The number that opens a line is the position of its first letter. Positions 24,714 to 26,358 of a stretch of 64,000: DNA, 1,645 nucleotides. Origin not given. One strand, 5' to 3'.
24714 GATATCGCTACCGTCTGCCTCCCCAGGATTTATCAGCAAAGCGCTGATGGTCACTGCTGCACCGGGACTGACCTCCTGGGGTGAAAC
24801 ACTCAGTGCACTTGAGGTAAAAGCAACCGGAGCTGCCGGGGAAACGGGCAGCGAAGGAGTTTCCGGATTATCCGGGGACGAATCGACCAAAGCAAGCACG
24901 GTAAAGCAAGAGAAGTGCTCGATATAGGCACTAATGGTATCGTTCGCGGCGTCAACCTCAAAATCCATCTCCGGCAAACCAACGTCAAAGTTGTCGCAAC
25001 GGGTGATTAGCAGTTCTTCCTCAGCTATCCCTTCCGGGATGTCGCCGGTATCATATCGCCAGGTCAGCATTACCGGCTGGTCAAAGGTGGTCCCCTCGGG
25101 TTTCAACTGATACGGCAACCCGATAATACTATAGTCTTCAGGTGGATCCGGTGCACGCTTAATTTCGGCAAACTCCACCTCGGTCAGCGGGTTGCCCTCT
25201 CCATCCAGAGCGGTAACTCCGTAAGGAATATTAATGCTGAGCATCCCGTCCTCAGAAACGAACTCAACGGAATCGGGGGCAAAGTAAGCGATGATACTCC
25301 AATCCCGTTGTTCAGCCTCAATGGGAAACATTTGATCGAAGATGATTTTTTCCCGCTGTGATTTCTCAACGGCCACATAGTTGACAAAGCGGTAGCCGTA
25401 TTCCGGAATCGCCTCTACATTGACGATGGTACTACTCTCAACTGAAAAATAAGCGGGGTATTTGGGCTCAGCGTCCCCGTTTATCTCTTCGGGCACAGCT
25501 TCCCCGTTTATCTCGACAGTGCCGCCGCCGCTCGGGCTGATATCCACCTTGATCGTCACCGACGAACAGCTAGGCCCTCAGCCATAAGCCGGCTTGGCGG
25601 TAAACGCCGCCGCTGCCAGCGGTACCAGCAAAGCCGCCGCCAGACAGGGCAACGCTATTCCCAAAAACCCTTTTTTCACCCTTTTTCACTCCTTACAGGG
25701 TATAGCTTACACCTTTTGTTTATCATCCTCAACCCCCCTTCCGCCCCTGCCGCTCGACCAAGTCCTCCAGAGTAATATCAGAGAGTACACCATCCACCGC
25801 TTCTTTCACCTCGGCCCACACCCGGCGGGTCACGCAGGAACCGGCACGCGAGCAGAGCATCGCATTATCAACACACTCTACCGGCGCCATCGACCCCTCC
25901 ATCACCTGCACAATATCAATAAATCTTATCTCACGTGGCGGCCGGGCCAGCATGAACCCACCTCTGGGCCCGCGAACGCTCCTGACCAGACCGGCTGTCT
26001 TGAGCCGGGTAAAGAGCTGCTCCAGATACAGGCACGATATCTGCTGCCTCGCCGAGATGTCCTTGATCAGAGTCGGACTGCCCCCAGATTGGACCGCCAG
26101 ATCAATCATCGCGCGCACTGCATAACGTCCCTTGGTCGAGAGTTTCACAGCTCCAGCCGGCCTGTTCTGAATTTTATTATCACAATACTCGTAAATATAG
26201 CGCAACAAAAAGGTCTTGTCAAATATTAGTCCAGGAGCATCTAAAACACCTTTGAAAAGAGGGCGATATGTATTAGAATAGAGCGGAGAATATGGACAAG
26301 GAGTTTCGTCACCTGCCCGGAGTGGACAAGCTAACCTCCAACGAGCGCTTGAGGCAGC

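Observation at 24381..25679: Candidate secreted selenoprotein: signal peptide and mature surface protein separated by one in-frame TGA with a SECIS-like hairpin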

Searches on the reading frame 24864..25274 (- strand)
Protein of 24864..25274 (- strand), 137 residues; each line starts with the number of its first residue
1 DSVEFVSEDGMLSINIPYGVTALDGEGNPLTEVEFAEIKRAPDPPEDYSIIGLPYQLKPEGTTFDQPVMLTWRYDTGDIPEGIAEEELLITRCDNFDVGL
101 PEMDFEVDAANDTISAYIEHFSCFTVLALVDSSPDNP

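Call 67: predict_structure(alignment_id=A4)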
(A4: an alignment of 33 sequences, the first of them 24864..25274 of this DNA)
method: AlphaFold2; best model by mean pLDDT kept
length: 137 residues; sequences in the alignment: 33
mean_pLDDT: 89.2   pTM: 0.81
mean pLDDT of the five models: 89.2, 88.8, 88.6, 88.6, 85.7
residues with pLDDT >= 90: 92; 70-90: 38; 50-70: 4; < 50: 3
segments of 3 or more residues with pLDDT < 50: none
pLDDT, mean of each block of 10 residues (from residue 1): 92 95 95 91 85 93 96 93 90 84 89 95 92 50
secondary structure, 60 per line:
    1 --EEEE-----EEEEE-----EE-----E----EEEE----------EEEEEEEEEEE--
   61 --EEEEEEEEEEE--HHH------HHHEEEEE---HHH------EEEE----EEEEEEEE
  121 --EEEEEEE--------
elements in order: E3-6 E12-16 E34-37 E48-58 E63-73 E88-92 E105-108 E113-120 E123-129

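Call 70: fold_search(model_id=the predicted structure, library=pdb)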
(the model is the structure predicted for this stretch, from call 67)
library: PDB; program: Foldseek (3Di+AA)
matches with E <= 10: 872; with E <= 0.001: 3
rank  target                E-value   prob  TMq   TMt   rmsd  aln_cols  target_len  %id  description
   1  3kbu_C                5.4e-04  1.00  0.53  0.48  10.8       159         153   13  Crystal structure of the ankyrin binding domain of human erythroid beta spectrin (repeats 13-15) in complex with the s (released 2010-02-02)
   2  3f59_A                7.9e-04  1.00  0.57  0.53   8.0       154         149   15  Crystal structure of ZU5-ANK, the spectrin binding region of human erythroid ankyrin (released 2009-02-24)
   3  3kbu_D                8.8e-04  1.00  0.52  0.46  11.0       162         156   12  Crystal structure of the ankyrin binding domain of human erythroid beta spectrin (repeats 13-15) in complex with the s (released 2010-02-02)
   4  3f59_C                1.2e-03  1.00  0.58  0.52   9.0       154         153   14  Crystal structure of ZU5-ANK, the spectrin binding region of human erythroid ankyrin (released 2009-02-24)
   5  3f59_D                2.5e-03  1.00  0.58  0.52   8.0       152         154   15  Crystal structure of ZU5-ANK, the spectrin binding region of human erythroid ankyrin (released 2009-02-24)
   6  3kbt_C                2.8e-03  1.00  0.58  0.52   7.2       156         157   15  Crystal structure of the ankyrin binding domain of human erythroid beta spectrin (repeats 13-15) in complex with the s (released 2010-02-02)
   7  3f59_B                4.3e-03  1.00  0.59  0.55   7.7       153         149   16  Crystal structure of ZU5-ANK, the spectrin binding region of human erythroid ankyrin (released 2009-02-24)
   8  3ud2_B                5.0e-03  1.00  0.62  0.29   8.8       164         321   16  Crystal structure of Selenomethionine ZU5A-ZU5B protein domains of human erythrocyte ankyrin (released 2012-02-22)
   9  3kbt_D                6.2e-03  1.00  0.55  0.50   7.3       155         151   14  Crystal structure of the ankyrin binding domain of human erythroid beta spectrin (repeats 13-15) in complex with the s (released 2010-02-02)
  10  3ud2_A                6.6e-03  1.00  0.61  0.29   8.8       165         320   14  Crystal structure of Selenomethionine ZU5A-ZU5B protein domains of human erythrocyte ankyrin (released 2012-02-22)
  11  3ud1_A                8.6e-03  1.00  0.62  0.28   8.7       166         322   16  Crystal structure of ZU5A-ZU5B domains of human erythrocyte ankyrin (released 2012-02-22)
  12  4d8o                  1.2e-02  1.00  0.57  0.18   5.4       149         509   11  Crystal Structure of the ankyrin-B ZU5-ZU5-UPA-DD tandem (released 2012-03-28)
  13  6m3p_C                1.8e-02  1.00  0.63  0.23   4.5       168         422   15  Crystal structure of AnkG/beta2-spectrin complex (released 2020-05-13)
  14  6m3p_E                2.1e-02  1.00  0.63  0.23   4.5       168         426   15  Crystal structure of AnkG/beta2-spectrin complex (released 2020-05-13)
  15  2kxs_MODEL_1_A        3.4e-02  0.98  0.50  0.47   8.7       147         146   18  ZO1 ZU5 domain in complex with GRINL1A peptide (released 2011-03-30)
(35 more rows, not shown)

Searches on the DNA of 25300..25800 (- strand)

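Call 6: search_rna_families(source=window, start=25300, end=25800, threshold=evalue, max_evalue=10, show_alignments=3)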
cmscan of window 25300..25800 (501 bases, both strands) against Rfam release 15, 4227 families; matches with E-value up to 10: 2.
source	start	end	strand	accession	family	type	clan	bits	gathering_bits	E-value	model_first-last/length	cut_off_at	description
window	25332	25369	+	RF01182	SNORD11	Gene; snRNA; snoRNA; CD-box;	CL00103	14.9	55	9.7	1-84/84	no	Small nucleolar RNA SNORD11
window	25482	25574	-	RF02046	Sphinx_1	Gene; lncRNA;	-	13.7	34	4.7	1-100/100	no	Sphinx_ conserved region 1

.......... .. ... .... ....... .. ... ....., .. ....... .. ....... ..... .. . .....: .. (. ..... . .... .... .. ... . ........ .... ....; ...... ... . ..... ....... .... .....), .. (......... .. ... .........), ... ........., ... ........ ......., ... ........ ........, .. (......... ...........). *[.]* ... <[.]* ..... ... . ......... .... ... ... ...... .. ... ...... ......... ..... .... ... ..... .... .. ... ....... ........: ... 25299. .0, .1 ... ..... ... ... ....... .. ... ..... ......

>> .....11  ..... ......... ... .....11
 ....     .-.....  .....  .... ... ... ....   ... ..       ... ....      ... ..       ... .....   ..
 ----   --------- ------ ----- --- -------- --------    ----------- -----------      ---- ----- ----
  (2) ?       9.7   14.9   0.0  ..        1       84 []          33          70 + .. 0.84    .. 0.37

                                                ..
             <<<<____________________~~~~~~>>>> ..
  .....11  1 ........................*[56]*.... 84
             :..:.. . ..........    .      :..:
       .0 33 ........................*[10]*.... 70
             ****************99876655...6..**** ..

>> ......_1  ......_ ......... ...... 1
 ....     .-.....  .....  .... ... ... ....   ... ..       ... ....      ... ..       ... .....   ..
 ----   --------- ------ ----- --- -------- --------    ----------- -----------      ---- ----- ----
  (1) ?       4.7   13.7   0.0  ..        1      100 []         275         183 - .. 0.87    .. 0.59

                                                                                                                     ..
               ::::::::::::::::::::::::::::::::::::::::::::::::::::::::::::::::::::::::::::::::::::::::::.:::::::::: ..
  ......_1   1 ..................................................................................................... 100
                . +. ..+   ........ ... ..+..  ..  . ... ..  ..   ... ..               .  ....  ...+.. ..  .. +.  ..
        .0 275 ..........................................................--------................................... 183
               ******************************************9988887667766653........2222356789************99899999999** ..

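Call 52: build_rna_model(alignment_id=A2, structure=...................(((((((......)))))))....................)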
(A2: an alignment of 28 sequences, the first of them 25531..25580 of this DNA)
Model R1 built from alignment A2 (28 sequences, 59 columns); structure: as given.
model positions 50; base pairs 7; branch points 0; effective number of sequences 28; information 0.886 bits per position. Calibrated on 0.2 Mb of random sequence (short: E-values are rough).
structure used (alignment columns):
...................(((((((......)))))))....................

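Call 54: search_with_rna_model(model_id=R1, source=window, filters=off, max_evalue=10, show_alignments=3)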
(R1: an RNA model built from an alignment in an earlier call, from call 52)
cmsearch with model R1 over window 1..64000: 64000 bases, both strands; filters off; matches with E-value up to 10: 34.
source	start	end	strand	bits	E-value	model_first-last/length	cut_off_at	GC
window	25534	25583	-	28.5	2.2e-05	1-50/50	no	0.6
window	28509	28552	-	16.4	0.027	1-50/50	no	0.52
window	7882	7905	-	12.5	0.27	1-50/50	no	0.75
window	12365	12391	-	10.9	0.71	1-50/50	no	0.48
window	8290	8338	-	10.6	0.85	1-50/50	no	0.63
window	2410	2439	-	10.1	1.1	1-50/50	no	0.6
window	20367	20409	+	9.9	1.3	1-50/50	no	0.6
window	2727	2751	-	9.7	1.4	1-50/50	no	0.52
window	17629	17677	-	9.4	1.7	1-50/50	no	0.65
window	24411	24442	-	9.1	2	1-50/50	no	0.66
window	21465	21498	-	8.9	2.3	1-50/50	no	0.53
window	17430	17465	-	8.7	2.6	1-50/50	no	0.5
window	19365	19400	+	8.6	2.8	1-50/50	no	0.44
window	29873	29897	-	8.6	2.8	1-50/50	no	0.28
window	17298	17339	-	7.7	4.5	1-50/50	no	0.62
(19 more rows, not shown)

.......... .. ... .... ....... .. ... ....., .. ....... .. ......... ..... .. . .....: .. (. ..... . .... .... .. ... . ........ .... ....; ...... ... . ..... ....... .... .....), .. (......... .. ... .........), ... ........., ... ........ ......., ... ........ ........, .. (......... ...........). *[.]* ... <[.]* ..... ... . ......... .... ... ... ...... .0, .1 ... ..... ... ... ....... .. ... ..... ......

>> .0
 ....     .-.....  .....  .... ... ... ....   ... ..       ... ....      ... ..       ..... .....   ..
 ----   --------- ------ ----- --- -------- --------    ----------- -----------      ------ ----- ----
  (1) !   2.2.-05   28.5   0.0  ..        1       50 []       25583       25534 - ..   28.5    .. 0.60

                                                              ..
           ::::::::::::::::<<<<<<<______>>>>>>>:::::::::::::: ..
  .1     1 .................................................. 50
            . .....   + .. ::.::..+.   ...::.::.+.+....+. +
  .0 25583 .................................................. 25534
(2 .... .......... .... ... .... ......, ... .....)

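Call 55: search_with_rna_model(model_id=R1, sources=[window, L001, L003, L005, L006, L008, L009, L010, L012, L013, L014, L016, L017, L018, L019, L021, L022, L024, L035, L084, L086, L089, L090, L091, L092, L093, L094, L095, L096, L098, L099, L100, L125], max_evalue=0.01, make_alignment=true)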
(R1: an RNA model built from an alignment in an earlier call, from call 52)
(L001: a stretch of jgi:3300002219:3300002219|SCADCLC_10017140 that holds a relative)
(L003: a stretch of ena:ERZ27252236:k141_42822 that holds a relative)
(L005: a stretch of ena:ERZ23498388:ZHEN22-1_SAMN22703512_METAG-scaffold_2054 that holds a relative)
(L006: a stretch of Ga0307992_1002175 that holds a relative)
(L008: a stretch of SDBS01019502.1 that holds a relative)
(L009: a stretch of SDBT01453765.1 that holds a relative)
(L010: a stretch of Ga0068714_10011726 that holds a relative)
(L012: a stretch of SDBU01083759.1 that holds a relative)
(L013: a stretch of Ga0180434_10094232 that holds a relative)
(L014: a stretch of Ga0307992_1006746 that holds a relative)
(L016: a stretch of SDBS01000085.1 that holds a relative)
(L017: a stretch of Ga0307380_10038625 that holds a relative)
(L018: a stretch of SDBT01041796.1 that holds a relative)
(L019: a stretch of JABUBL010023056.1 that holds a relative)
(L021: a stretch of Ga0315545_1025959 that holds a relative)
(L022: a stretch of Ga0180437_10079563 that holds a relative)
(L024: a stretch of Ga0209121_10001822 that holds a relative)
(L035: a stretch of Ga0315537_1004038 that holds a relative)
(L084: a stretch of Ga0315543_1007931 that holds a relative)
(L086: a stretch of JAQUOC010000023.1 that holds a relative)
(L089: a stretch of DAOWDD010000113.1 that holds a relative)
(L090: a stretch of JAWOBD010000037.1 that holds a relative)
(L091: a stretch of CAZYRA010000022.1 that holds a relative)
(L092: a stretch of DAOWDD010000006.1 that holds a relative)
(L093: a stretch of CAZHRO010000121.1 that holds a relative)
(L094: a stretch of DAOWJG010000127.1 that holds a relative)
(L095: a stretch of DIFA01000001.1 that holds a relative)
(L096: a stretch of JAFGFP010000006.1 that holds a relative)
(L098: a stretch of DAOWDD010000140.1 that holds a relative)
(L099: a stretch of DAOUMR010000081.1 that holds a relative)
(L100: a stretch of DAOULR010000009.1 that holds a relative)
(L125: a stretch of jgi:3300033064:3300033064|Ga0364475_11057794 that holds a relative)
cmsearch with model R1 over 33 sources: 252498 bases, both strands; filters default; matches with E-value up to 0.01: 31.
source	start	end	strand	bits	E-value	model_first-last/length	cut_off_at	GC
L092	3965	4014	+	60.2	6.3e-13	1-50/50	no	0.64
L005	2953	3002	+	59.7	8.5e-13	1-50/50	no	0.66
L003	2974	3023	+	59.5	9.7e-13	1-50/50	no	0.58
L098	1715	1764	+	59.4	1e-12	1-50/50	no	0.56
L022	1126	1175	+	58.2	2.2e-12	1-50/50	no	0.66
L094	15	64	+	55.3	1.1e-11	1-50/50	no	0.68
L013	708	757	+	53.2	4.1e-11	1-50/50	no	0.64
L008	3959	4008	+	53.1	4.4e-11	1-50/50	no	0.56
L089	1848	1897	+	53.1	4.4e-11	1-50/50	no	0.56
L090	3962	4011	+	52.7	5.5e-11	1-50/50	no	0.66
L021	2168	2217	+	51.2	1.3e-10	1-50/50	no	0.66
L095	2191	2240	+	49.3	3.9e-10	1-50/50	no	0.66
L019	373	422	+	49.2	4.4e-10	1-50/50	no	0.66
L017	2614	2660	+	49.1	4.4e-10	1-50/50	no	0.66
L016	1709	1755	+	48.7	5.9e-10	1-50/50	no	0.68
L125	5968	6014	+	48.4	6.7e-10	1-50/50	no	0.66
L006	3965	4011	+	48.4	6.8e-10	1-50/50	no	0.6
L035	880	929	+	48.4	7.1e-10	1-50/50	no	0.66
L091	2451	2497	+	48.2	7.9e-10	1-50/50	no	0.64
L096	3962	4008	+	46.1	2.6e-09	1-50/50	no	0.72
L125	4463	4509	+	45.7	3.3e-09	1-50/50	no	0.62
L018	1153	1202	+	45.7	3.5e-09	1-50/50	no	0.7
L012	348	394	+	44.2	8.1e-09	1-50/50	no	0.64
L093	2198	2244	+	39.5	1.3e-07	1-50/50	no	0.62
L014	3959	4002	+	39.2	1.5e-07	1-50/50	no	0.64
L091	3959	4002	+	39.2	1.5e-07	1-50/50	no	0.64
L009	319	368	+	38.2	2.9e-07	1-50/50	no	0.52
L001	2980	3023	+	36.1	9.6e-07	1-50/50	no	0.61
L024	3956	4008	+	29.7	4.4e-05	1-50/50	no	0.57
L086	1690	1736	+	21.9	0.0043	1-50/50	no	0.55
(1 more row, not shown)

Alignment A3: 31 matches aligned to the model, 53 columns, each read 5' to 3' on its own strand. Consensus structure (alignment columns), stored with it:
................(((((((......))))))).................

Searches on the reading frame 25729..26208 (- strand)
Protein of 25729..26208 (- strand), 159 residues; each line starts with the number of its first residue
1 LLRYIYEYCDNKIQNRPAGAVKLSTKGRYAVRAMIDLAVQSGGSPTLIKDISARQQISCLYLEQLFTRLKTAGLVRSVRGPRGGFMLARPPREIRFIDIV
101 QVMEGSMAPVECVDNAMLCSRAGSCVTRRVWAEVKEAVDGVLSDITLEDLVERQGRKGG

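Call 66: search_protein_families(library=pfam, proteins=[window:25729-26208:-], max_evalue=0.1)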
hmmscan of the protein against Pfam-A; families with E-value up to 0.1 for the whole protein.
window:25729-26208:- (159 aa): 2 families
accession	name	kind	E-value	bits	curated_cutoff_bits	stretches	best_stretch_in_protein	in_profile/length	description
PF02082.26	Rrf2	-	4.6e-41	140.5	30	1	23-152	1-131/132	Iron-dependent Transcriptional regulator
PF03444.21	HrcA_DNA-bdg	-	0.0037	17.3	21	1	29-86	8-64/79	Winged helix-turn-helix transcription repressor, HrcA DNA-binding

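Call 89: search_protein_families(library=ncbifam, proteins=[window:25729-26208:-], max_evalue=0.01)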
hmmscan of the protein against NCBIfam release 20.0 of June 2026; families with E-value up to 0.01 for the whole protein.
window:25729-26208:- (159 aa): 7 families
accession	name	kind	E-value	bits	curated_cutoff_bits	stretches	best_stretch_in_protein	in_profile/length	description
TIGR00738.1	rrf2_super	superfamily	1.1e-41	141.8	73.3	1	22-151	2-131/132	Rrf2 family transcriptional regulator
TIGR02010.1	IscR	equivalog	1.7e-37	128.3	207.55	1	22-154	2-133/135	Fe-S cluster assembly transcriptional regulator IscR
NF047409.1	Cys_reg_CymR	equivalog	2e-35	122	195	1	22-155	2-128/139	cysteine metabolism transcriptional regulator CymR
NF008110.0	PRK10857.1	equivalog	1.4e-31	109.5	275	1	22-154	2-133/164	Fe-S cluster assembly transcriptional regulator IscR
NF008886.0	PRK11920.1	equivalog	1.5e-20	73.4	193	1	22-154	2-134/153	iron-responsive transcriptional regulator RirA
TIGR02944.1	suf_reg_Xantho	equivalog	8.4e-19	68.3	110.65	1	27-150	8-130/130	SUF system Fe-S cluster assembly regulator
NF008240.0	PRK11014.1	equivalog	3.3e-13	49.9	182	1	23-153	3-130/141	nitric oxide-sensing transcriptional repressor NsrR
